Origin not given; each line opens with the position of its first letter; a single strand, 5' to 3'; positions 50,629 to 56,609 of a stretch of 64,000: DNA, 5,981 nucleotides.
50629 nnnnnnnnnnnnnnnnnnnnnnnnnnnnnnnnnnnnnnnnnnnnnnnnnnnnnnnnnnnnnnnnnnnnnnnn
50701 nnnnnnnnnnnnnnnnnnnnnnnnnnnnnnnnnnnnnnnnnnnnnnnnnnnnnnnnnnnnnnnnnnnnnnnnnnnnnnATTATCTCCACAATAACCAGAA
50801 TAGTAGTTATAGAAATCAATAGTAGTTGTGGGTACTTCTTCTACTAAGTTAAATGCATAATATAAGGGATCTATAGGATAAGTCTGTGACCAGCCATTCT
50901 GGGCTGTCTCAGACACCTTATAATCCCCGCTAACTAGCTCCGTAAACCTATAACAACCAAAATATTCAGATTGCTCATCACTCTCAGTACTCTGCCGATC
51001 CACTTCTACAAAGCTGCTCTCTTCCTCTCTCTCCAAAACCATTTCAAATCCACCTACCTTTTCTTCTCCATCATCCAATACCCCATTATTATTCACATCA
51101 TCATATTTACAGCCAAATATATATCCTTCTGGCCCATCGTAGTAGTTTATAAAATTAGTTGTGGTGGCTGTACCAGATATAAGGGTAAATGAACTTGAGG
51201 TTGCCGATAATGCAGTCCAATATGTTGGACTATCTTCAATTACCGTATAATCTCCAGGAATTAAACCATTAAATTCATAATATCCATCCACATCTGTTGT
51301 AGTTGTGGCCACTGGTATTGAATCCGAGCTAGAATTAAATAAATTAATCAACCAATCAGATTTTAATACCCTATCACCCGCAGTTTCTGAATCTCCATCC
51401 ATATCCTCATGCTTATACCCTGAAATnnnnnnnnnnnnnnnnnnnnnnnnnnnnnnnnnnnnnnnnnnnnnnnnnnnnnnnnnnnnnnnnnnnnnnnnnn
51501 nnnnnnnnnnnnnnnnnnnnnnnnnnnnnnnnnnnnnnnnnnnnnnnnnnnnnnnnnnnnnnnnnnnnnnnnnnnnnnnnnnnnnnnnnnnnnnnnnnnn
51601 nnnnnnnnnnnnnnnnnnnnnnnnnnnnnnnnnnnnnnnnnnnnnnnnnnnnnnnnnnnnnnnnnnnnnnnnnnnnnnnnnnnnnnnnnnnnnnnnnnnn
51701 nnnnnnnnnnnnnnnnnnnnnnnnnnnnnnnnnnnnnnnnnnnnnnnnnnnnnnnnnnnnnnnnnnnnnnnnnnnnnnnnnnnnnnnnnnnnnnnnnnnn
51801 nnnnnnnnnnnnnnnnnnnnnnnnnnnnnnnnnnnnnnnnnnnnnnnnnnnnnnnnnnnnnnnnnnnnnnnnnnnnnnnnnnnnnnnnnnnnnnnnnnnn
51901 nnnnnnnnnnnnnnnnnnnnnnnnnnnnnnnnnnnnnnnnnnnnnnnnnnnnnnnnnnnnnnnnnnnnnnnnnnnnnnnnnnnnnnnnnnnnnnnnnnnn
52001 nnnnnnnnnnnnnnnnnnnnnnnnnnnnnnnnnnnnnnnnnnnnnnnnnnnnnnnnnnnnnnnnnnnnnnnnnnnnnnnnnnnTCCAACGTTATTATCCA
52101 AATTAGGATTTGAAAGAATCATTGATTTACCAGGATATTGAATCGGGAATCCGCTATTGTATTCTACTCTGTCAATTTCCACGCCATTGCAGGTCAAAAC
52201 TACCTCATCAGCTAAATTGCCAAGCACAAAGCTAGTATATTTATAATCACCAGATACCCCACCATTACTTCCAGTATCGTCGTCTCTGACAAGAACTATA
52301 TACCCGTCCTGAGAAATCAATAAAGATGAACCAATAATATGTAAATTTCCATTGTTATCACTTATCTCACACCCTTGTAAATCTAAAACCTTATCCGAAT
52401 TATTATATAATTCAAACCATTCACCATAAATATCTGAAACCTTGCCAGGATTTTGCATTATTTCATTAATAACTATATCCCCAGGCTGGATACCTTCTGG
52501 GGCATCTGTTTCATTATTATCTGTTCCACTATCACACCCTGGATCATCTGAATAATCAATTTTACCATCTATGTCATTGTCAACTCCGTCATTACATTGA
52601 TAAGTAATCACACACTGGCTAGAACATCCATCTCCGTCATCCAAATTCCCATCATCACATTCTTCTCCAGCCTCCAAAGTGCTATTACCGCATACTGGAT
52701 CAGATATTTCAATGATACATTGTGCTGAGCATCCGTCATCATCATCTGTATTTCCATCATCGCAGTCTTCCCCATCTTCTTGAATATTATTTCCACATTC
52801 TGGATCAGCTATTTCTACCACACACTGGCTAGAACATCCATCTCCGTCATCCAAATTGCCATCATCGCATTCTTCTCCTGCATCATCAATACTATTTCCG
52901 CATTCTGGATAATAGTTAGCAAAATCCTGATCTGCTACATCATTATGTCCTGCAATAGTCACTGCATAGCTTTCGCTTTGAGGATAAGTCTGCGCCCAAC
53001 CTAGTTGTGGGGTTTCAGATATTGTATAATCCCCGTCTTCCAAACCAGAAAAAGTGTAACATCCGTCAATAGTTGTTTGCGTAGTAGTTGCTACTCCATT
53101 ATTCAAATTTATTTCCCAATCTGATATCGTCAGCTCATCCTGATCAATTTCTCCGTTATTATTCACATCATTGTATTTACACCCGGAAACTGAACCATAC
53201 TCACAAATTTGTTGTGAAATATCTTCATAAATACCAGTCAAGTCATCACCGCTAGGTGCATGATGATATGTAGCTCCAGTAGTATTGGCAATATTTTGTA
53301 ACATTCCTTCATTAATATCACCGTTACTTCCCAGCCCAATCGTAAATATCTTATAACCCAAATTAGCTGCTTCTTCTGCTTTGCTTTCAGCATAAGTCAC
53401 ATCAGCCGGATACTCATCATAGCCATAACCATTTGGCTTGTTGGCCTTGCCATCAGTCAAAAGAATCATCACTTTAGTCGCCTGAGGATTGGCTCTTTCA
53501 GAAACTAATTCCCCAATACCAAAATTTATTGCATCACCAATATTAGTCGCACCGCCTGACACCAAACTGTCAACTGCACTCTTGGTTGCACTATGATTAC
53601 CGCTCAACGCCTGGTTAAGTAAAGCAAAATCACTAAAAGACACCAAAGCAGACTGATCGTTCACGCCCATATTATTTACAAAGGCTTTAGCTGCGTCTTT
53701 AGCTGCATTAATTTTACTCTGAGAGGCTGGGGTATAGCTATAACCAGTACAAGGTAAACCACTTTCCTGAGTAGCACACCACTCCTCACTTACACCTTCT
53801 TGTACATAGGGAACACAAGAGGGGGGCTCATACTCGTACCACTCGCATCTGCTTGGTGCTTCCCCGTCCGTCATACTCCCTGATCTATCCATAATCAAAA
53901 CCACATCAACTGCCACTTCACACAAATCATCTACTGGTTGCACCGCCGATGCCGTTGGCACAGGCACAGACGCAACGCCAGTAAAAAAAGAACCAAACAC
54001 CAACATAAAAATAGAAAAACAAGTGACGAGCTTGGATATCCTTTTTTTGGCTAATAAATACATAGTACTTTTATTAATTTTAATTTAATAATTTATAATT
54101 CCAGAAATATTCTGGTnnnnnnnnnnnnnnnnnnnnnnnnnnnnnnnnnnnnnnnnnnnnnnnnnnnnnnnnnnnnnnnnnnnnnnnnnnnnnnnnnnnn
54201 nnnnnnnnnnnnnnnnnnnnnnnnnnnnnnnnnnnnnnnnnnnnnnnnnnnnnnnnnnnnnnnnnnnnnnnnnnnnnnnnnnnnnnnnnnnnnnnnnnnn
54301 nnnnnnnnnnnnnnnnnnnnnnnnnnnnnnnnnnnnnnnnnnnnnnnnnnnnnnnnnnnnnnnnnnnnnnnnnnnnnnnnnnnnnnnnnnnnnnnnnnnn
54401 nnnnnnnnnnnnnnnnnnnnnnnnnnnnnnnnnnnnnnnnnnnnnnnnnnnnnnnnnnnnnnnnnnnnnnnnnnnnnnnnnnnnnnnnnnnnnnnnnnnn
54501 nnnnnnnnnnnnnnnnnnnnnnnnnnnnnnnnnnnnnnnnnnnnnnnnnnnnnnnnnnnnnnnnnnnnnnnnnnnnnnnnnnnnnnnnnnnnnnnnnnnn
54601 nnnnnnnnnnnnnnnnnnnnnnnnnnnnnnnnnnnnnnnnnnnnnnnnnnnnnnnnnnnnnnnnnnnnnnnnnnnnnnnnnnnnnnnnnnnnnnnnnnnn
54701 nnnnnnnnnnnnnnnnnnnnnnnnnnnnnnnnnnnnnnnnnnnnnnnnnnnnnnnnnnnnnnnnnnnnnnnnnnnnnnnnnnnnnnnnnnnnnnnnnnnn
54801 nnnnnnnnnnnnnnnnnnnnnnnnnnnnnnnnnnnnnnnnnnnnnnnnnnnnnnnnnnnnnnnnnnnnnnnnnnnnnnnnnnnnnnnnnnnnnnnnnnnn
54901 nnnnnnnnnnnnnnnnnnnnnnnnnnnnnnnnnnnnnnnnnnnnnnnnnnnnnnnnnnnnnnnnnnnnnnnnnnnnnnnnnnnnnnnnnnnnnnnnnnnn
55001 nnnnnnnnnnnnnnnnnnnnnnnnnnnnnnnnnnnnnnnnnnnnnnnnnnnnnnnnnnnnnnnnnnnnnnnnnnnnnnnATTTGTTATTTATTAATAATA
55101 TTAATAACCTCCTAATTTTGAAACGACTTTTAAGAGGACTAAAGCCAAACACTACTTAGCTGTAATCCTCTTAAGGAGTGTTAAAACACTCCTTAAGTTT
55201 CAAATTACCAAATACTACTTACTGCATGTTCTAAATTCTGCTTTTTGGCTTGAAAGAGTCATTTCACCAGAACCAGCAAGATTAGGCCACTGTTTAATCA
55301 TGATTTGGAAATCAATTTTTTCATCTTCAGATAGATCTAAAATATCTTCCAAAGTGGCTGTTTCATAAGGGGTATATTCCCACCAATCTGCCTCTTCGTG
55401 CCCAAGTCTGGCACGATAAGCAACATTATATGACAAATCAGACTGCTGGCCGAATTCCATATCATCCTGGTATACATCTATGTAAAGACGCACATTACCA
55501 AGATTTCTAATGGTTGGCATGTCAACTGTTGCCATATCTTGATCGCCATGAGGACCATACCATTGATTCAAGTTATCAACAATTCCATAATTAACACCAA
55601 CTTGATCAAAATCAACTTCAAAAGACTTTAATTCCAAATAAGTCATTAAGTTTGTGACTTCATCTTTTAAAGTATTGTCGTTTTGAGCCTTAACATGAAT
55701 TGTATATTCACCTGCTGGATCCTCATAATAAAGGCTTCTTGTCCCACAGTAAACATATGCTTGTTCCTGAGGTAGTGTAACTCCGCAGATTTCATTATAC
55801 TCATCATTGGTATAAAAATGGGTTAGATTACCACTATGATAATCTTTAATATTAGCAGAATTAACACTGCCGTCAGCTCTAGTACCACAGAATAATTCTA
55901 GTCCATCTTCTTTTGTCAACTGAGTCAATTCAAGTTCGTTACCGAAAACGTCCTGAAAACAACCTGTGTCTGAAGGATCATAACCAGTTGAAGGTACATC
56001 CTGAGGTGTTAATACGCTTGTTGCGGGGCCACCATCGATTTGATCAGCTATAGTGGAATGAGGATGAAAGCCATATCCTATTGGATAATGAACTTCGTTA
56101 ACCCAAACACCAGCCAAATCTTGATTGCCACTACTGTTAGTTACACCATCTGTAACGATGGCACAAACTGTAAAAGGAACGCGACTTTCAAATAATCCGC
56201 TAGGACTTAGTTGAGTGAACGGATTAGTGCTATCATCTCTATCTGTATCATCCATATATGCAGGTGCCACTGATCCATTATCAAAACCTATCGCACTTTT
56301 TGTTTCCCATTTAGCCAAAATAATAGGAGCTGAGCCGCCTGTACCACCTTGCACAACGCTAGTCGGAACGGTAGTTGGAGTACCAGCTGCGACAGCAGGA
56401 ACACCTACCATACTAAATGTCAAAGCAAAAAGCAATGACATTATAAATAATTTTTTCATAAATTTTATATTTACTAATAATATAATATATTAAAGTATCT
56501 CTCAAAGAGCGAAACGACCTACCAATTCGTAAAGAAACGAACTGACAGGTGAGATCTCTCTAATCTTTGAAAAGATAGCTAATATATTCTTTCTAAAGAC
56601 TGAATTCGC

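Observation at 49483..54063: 1526-aa surface protein combining VWA(MIDAS), three Myxococcus-type Cys-rich repeats, a lamin-tail domain and SdrD-B-like modules, anchored by 4-5 C-terminal TM helices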

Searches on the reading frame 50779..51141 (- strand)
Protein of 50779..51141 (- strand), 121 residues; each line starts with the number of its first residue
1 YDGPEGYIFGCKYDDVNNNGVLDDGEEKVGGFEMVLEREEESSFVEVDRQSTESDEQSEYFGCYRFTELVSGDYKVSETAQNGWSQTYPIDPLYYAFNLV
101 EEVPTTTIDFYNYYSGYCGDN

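Call 71: search_protein_families(library=pfam, proteins=[window:50779-51141:-], max_evalue=0.05)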
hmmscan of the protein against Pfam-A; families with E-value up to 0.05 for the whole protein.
seq(121 aa): 2 families
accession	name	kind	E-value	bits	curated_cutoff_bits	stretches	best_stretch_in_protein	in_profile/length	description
PF17210.9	SdrD_B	-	1.6e-09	38.4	29.7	1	13-87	8-73/112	SdrD B-like domain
PF17802.7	SpaA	-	0.00057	20.4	23.1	1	24-112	11-89/91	Prealbumin-like fold domain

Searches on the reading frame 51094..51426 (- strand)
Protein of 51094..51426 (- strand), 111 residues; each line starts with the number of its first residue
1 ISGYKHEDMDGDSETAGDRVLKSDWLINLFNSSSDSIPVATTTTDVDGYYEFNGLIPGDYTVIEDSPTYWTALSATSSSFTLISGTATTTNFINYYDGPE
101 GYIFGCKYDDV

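Call 71: search_protein_families(library=pfam, proteins=[window:51094-51426:-], max_evalue=0.05)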
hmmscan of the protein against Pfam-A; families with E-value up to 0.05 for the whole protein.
seq(111 aa): 5 families
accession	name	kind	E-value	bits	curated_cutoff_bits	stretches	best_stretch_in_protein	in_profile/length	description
PF17210.9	SdrD_B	-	3.6e-08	34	29.7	1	26-78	28-78/112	SdrD B-like domain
PF13620.12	CarboxypepD_reg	-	1.7e-07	31.9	32.3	1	29-92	21-79/82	Carboxypeptidase regulatory-like domain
PF17802.7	SpaA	-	1.5e-05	25.5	23.1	1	28-82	22-76/91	Prealbumin-like fold domain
PF23193.1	NOMO_3rd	-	0.015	15.8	27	1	34-64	54-84/120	NOMO third transthyretin-like domain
PF22904.2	NOMO1-like_2nd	-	0.016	15.7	27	1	38-79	34-73/90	BOS complex subunit NOMO1-like, second beta sandwich domain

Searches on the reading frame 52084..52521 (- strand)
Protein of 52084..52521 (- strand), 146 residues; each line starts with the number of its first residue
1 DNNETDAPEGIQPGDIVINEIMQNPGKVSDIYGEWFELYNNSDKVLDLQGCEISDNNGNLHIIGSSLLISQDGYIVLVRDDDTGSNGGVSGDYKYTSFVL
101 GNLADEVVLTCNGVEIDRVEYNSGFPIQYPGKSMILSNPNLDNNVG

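Call 71: search_protein_families(library=pfam, proteins=[window:52084-52521:-], max_evalue=0.05)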
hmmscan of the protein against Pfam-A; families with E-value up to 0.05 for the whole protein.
seq(146 aa): 1 family
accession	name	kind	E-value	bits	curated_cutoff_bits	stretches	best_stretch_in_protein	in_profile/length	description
PF00932.25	LTD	-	2.2e-18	67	34.3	1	12-122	4-108/109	Lamin Tail Domain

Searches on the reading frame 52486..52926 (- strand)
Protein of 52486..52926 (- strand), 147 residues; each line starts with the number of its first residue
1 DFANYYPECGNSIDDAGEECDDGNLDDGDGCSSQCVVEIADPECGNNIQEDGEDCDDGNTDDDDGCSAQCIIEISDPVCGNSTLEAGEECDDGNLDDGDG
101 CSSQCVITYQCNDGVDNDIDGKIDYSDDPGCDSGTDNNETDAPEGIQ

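Call 71: search_protein_families(library=pfam, proteins=[window:52486-52926:-], max_evalue=0.05)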
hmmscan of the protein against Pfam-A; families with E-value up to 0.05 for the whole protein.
seq(147 aa): 1 family
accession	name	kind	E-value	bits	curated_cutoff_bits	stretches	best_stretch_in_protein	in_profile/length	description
PF13948.11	DUF4215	-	7.9e-14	52.1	27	3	72-105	14-46/47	Domain of unknown function (DUF4215)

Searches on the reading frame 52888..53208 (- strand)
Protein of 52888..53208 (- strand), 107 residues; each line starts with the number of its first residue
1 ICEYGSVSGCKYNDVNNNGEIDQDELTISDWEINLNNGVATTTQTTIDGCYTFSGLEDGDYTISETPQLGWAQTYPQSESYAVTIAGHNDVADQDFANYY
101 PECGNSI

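Call 71: search_protein_families(library=pfam, proteins=[window:52888-53208:-], max_evalue=0.05)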
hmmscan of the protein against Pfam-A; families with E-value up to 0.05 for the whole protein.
seq(107 aa): 4 families
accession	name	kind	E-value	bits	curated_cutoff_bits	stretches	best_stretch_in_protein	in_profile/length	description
PF17210.9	SdrD_B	-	3.3e-10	40.6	29.7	1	12-78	8-77/112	SdrD B-like domain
PF17802.7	SpaA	-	9e-05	23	23.1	1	20-91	15-82/91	Prealbumin-like fold domain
PF13620.12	CarboxypepD_reg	-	0.00022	21.9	32.3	1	27-64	13-53/82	Carboxypeptidase regulatory-like domain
PF24421.1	Ig_J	-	0.021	15.4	29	1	40-68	57-85/104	Tip attachment protein J, Ig-like domain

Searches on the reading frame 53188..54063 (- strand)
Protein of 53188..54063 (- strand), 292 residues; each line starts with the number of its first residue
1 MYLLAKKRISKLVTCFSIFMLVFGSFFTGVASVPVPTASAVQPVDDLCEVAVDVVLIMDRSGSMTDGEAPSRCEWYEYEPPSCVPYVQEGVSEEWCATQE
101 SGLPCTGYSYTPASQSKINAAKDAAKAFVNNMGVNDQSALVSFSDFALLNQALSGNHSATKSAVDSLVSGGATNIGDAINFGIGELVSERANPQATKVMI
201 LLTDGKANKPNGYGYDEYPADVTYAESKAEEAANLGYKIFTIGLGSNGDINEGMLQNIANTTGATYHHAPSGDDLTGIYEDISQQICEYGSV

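Call 71: search_protein_families(library=pfam, proteins=[window:53188-54063:-], max_evalue=0.05)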
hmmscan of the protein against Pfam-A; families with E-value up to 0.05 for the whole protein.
seq(292 aa): 3 families
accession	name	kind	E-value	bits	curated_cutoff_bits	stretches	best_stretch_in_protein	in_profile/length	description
PF00092.34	VWA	-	1.2e-19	71.6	23.8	1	114-279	13-172/174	von Willebrand factor type A domain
PF13519.12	VWA_2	-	9.7e-14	52.3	27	1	114-206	17-107/107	von Willebrand factor type A domain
PF06707.17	DUF1194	-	0.038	13.6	27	0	144-209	66-130/206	Protein of unknown function (DUF1194)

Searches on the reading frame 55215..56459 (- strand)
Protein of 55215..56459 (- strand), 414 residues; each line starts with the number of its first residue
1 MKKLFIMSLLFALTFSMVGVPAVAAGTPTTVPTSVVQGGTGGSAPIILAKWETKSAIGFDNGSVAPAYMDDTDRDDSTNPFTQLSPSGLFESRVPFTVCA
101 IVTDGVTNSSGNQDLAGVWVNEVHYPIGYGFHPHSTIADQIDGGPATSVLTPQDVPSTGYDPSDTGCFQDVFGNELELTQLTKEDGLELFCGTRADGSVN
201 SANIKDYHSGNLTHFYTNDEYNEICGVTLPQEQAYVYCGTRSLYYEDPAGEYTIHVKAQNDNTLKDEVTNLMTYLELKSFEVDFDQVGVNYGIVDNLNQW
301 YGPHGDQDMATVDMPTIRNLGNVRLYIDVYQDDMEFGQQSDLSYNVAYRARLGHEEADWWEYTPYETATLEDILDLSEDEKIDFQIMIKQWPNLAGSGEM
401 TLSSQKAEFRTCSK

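Call 3: search_protein_families(library=pfam, proteins=[window:55215-56459:-], max_evalue=0.1)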
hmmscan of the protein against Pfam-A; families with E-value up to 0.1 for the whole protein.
window:55215-56459:- (414 aa): 1 family
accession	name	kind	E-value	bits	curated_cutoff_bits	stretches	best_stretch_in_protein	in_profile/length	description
PF01887.21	SAM_HAT_N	-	0.067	13.4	26.3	0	28-72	58-101/145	SAM hydroxide adenosyltransferase N-terminal domain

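Call 4: search_protein_families(library=ncbifam, proteins=[window:55215-56459:-], max_evalue=0.1)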
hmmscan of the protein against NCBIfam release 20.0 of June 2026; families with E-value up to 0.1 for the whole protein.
window:55215-56459:- (414 aa): 1 family
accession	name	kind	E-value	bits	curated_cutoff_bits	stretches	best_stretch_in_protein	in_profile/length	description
NF053514.2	JUQZ_fam_ocin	equivalog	0.064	13.5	40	0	1-32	1-32/107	BLB8/JUQZ-1 family protein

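Call 52: search_solved_structures(query=A5, max_evalue=1)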
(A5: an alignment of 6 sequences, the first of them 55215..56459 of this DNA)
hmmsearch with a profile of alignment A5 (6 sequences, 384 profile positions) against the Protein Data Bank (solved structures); distinct sequences matched with E-value up to 1: 0.

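Call 53: search_protein_families(library=pfam, alignment_id=A5, max_evalue=1)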
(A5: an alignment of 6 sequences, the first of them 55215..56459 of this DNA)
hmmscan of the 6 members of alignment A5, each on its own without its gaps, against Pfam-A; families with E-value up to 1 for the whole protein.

A. member 1, window:55215-56459:- (414 aa): 1 family
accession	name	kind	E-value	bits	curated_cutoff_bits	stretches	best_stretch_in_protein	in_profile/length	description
PF01887.21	SAM_HAT_N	-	0.067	13.4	26.3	1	28-72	58-101/145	SAM hydroxide adenosyltransferase N-terminal domain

B. families by the number of members that match (of 6 scanned): 1 family
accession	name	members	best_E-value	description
PF01887.21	SAM_HAT_N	1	0.067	SAM hydroxide adenosyltransferase N-terminal domain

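Call 93: find_homologous_proteins(query=A5, max_evalue=0.001)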
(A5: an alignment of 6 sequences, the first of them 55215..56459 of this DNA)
Query A5 (6 sequences) (414 aa, profile of the alignment): 41 proteins with E <= 0.001 among 8000 candidates.
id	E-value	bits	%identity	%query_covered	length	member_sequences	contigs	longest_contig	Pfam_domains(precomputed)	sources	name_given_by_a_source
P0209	1.2e-154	533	100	100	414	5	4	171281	-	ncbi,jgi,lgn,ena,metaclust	metaclust:\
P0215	1.1e-152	527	35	98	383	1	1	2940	-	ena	-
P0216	1.9e-151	523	31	93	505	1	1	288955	-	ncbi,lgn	-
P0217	5.4e-140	485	33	100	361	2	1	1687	-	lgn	-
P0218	5.0e-133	462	39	100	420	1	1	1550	-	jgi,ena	-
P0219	2.7e-126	440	75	100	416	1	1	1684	-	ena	-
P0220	6.7e-126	439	38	100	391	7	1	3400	-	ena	-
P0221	8.4e-126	439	40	100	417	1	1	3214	-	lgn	-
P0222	1.9e-125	437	38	100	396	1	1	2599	-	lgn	-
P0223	2.1e-124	434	38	97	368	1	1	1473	-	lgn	-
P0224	4.2e-124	433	39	100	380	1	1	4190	-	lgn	-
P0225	5.6e-123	429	34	100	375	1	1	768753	-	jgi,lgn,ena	-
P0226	1.9e-122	428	37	100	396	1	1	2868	-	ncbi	-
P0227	6.0e-122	426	37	100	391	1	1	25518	-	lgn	-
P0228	1.4e-120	421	38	100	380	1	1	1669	-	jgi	jgi:hypothetical protein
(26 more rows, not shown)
